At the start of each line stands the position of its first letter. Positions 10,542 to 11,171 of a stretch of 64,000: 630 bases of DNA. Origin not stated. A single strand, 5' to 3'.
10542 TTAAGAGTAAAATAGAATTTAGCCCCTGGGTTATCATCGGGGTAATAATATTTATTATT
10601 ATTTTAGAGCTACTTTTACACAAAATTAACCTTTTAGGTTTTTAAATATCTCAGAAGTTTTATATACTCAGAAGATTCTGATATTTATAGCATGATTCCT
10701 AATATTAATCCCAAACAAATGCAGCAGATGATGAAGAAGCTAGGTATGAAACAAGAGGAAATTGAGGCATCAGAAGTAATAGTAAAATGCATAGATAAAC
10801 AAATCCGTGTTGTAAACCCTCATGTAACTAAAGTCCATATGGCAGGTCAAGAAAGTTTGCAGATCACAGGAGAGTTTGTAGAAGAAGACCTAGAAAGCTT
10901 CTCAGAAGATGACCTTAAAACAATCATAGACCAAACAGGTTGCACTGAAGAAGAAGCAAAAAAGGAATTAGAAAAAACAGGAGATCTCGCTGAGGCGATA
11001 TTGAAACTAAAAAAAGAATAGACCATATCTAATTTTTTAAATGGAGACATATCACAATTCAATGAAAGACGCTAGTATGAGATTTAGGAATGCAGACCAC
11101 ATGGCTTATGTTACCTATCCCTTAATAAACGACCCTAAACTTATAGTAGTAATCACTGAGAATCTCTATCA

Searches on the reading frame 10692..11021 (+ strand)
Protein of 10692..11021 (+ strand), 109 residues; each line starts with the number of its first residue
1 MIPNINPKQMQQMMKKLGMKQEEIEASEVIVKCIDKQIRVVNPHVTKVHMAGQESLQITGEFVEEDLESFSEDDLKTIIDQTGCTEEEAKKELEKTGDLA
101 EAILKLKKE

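Call 56: search_protein_families(library=ncbifam, proteins=[window:10692-11021:+], max_evalue=0.01)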
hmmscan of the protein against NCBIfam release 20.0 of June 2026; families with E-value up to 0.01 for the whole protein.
window:10692-11021:+ (109 aa): 1 family
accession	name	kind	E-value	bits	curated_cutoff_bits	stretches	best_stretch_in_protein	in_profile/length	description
TIGR00264.2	TIGR00264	equivalog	3.7e-26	91.7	80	1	6-107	4-112/112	nascent polypeptide-associated complex protein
